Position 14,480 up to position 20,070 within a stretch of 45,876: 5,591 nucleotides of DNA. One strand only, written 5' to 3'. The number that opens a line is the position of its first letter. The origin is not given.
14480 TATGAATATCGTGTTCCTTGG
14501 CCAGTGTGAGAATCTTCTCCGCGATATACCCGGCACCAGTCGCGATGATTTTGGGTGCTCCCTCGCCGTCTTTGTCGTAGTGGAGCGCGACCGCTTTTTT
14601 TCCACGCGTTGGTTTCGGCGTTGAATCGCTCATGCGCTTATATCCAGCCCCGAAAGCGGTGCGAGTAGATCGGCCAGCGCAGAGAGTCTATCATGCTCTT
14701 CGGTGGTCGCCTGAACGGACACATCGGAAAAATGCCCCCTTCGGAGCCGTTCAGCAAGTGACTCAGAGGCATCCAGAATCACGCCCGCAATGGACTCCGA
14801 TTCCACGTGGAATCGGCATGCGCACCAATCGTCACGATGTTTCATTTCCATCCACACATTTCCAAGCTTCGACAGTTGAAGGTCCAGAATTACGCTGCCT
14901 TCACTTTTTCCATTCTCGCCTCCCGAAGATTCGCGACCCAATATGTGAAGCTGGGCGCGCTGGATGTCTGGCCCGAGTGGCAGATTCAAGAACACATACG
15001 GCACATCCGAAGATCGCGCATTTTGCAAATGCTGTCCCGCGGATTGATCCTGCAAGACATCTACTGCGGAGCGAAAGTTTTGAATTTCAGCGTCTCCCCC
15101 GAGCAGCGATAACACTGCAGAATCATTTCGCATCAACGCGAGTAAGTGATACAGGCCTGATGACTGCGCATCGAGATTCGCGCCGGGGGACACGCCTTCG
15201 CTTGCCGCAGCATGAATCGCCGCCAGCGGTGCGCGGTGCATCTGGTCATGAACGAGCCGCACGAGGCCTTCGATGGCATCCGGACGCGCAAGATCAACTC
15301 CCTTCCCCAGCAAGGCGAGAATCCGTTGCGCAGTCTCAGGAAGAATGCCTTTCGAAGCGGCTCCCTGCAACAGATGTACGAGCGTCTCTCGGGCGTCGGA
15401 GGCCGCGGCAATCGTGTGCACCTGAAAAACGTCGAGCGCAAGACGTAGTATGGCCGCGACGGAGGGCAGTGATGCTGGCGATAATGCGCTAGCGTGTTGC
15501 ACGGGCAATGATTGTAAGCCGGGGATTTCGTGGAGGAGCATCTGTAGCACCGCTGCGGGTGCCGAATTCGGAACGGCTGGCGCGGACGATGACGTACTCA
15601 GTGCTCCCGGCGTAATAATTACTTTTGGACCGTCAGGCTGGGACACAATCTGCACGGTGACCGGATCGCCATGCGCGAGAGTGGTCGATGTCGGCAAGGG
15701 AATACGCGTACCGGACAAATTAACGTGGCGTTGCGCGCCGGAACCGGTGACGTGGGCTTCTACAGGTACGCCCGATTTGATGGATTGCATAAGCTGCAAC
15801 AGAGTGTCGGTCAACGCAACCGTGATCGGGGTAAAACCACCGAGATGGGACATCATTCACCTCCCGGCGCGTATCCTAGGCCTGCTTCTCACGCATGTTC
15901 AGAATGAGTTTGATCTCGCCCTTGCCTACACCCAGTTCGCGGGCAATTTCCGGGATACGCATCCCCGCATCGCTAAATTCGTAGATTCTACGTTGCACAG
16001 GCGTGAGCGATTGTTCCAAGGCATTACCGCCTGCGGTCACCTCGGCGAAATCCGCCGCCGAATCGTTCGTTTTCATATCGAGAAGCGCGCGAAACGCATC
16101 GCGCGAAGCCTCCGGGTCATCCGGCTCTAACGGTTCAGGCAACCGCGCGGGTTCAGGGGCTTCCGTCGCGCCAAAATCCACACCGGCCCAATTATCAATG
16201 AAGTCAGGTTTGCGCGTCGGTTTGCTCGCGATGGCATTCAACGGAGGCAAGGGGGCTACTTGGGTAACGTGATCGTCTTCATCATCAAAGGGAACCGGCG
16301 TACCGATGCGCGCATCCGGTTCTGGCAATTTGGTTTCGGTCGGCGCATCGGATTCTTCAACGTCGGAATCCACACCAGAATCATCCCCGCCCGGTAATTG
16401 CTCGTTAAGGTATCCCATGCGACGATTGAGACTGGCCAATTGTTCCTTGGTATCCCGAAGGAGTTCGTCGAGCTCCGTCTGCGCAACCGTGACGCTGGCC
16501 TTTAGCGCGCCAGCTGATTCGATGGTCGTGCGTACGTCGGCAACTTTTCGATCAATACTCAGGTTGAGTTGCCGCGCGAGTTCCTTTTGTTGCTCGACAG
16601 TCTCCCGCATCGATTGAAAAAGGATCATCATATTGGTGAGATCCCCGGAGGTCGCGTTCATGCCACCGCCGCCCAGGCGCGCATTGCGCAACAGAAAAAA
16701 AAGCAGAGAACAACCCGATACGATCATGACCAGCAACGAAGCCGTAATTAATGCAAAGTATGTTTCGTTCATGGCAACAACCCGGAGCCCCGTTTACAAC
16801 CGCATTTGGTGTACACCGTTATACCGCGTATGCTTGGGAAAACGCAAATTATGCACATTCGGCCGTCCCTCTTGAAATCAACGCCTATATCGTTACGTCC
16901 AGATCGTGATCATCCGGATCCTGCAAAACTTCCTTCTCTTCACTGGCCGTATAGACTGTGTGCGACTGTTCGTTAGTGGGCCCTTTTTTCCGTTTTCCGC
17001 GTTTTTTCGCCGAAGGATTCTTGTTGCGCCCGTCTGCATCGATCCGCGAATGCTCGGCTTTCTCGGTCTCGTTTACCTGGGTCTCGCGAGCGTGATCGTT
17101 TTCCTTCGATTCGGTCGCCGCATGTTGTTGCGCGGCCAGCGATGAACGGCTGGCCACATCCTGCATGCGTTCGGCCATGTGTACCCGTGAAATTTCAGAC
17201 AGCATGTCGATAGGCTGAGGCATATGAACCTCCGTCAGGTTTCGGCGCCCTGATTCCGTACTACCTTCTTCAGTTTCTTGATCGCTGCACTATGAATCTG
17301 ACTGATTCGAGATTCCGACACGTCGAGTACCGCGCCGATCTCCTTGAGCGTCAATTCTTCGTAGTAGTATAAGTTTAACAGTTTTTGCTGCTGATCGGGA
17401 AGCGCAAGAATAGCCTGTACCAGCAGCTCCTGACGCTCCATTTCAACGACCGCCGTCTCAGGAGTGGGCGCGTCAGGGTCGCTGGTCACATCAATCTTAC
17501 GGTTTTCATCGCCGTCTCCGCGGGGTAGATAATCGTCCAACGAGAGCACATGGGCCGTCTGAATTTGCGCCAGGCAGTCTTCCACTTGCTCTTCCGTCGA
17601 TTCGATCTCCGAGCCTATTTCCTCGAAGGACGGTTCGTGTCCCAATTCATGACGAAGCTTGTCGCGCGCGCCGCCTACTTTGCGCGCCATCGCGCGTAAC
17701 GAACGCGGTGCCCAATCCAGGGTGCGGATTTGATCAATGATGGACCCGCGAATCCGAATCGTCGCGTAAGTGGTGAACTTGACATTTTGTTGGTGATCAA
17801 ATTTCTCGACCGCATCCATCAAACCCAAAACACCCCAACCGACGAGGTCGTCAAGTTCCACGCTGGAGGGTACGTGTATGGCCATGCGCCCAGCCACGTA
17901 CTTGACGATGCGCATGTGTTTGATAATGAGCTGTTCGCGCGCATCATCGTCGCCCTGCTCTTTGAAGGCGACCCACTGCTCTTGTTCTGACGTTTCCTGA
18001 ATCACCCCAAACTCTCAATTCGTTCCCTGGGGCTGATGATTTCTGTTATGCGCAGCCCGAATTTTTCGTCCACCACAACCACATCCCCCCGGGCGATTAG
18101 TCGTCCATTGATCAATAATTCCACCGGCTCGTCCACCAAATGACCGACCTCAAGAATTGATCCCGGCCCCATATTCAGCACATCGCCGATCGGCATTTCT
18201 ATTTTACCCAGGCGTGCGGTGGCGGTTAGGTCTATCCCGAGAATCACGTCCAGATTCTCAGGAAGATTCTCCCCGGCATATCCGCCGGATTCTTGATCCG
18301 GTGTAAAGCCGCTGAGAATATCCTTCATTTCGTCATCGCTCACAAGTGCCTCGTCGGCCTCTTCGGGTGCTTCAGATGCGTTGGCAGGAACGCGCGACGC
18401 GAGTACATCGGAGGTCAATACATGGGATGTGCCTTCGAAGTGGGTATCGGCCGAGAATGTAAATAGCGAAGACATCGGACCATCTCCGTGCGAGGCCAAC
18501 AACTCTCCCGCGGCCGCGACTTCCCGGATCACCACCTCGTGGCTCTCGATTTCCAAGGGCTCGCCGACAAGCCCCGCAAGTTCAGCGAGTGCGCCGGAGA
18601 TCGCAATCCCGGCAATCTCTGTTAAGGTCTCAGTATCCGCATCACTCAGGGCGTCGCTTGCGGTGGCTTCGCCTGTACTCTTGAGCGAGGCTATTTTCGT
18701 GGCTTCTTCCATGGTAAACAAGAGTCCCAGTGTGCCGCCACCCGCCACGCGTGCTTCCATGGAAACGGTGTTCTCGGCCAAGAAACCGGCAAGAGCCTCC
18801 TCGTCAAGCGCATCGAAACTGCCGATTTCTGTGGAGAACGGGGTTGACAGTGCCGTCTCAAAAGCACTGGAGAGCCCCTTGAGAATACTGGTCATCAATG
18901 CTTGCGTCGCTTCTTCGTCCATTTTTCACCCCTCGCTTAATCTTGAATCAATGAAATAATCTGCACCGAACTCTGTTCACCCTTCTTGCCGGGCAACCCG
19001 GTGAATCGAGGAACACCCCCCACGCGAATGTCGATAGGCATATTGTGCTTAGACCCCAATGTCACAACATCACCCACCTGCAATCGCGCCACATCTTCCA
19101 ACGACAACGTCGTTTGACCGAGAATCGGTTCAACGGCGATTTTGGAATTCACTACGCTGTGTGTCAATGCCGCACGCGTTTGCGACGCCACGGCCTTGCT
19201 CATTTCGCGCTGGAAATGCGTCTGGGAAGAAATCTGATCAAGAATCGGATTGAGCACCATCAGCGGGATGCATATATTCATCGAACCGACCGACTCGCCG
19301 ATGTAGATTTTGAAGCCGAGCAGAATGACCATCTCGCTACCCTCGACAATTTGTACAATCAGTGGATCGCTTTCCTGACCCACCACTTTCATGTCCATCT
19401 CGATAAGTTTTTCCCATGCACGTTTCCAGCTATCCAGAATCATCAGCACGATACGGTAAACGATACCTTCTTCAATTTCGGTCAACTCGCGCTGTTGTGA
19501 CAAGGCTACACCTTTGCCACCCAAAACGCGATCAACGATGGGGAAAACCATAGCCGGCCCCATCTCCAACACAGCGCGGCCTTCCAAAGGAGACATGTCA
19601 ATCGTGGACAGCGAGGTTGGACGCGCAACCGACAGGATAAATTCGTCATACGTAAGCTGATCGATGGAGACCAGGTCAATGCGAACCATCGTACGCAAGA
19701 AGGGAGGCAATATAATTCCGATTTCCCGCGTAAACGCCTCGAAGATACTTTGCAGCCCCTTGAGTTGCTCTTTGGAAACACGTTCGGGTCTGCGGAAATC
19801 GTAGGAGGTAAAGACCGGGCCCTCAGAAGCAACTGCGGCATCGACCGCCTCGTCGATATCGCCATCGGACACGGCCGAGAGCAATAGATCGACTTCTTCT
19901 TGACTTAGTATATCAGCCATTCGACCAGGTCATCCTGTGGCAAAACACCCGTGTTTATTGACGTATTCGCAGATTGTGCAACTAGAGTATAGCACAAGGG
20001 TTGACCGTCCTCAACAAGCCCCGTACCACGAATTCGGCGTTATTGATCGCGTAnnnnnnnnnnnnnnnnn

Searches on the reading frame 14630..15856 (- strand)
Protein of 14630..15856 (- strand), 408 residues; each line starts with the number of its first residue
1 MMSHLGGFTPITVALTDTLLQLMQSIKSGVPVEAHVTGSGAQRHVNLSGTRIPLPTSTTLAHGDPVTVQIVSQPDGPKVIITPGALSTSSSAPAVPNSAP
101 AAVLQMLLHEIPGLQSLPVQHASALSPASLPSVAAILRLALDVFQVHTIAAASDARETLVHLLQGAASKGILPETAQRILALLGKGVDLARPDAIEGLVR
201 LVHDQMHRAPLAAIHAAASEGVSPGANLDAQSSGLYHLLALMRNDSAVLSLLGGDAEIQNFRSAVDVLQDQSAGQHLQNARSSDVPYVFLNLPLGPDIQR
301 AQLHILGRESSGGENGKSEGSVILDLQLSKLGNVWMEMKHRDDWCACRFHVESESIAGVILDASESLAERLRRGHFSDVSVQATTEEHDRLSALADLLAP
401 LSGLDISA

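Call 16: search_protein_families(library=pfam, proteins=[window:14630-15856:-], max_evalue=0.001)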
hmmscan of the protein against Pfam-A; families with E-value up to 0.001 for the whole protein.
window:14630-15856:- (408 aa): 1 family
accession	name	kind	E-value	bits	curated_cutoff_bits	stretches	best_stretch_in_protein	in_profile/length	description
PF02120.21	Flg_hook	-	2.4e-07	30.9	29.8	1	314-385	7-78/85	Flagellar hook-length control protein FliK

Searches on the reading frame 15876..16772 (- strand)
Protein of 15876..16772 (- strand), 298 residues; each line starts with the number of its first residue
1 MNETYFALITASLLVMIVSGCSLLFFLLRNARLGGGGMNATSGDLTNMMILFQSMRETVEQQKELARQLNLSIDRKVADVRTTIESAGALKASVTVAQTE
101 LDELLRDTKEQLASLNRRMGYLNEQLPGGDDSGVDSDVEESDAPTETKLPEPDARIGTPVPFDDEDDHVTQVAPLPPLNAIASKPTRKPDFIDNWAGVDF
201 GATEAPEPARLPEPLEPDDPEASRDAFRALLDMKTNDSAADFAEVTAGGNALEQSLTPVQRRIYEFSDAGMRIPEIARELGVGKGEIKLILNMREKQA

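Call 31: search_protein_families(library=pfam, proteins=[window:15876-16772:-], max_evalue=0.001)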
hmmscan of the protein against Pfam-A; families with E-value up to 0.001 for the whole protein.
window:15876-16772:- (298 aa): 2 families
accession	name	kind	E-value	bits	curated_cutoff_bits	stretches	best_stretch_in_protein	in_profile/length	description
PF19610.4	DUF6115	-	5.5e-07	30.5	27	1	257-292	97-132/134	Family of unknown function (DUF6115)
PF08281.18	Sigma70_r4_2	-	0.0007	19.6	25.7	0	254-287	9-43/54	Sigma-70, region 4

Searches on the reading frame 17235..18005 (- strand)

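Call 31: search_protein_families(library=pfam, proteins=[window:17235-18005:-], max_evalue=0.001)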
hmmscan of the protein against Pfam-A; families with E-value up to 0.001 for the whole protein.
window:17235-18005:- (256 aa): 6 families
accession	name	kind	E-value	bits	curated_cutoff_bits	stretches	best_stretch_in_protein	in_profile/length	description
PF04545.22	Sigma70_r4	-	1.1e-18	66.8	24.1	1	199-247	2-50/50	Sigma-70, region 4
PF04542.20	Sigma70_r2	-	5.5e-15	55.4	24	1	27-98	2-70/71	Sigma-70 region 2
PF04539.22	Sigma70_r3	-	1.9e-09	37.9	25.3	1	108-184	4-76/78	Sigma-70 region 3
PF08281.18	Sigma70_r4_2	-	2.3e-09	37.2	25.7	1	193-245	2-54/54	Sigma-70, region 4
PF07638.17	Sigma70_ECF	-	7.1e-05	23.2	21.1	0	162-239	99-173/185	ECF sigma factor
PF04297.20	UPF0122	-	0.00029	21.5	22.7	0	202-248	18-60/101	Putative helix-turn-helix protein, YlxM / p13 like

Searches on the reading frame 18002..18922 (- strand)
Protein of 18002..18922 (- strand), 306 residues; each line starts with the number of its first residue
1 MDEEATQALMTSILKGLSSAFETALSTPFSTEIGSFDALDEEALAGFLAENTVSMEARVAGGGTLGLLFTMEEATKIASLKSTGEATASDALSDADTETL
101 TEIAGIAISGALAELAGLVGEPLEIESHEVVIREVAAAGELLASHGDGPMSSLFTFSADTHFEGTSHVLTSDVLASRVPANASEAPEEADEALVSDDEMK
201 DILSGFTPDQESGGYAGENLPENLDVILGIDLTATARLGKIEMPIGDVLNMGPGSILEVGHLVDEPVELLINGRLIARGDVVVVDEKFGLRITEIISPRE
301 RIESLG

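Call 31: search_protein_families(library=pfam, proteins=[window:18002-18922:-], max_evalue=0.001)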
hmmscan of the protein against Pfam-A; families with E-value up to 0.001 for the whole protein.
window:18002-18922:- (306 aa): 1 family
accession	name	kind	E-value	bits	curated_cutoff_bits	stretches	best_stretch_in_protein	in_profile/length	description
PF01052.25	FliMN_C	-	8e-22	77.4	23.8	1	227-296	3-72/73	Type III flagellar switch regulator (C-ring) FliN C-term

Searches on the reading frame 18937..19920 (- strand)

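Call 31: search_protein_families(library=pfam, proteins=[window:18937-19920:-], max_evalue=0.001)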
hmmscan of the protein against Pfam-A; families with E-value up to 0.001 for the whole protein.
window:18937-19920:- (327 aa): 2 families
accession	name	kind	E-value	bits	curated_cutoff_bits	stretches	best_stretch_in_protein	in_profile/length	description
PF02154.20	FliM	-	3.5e-58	197.1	27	1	40-229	1-191/192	Flagellar motor switch protein FliM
PF01052.25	FliMN_C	-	9.2e-16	58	23.8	1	259-325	6-72/73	Type III flagellar switch regulator (C-ring) FliN C-term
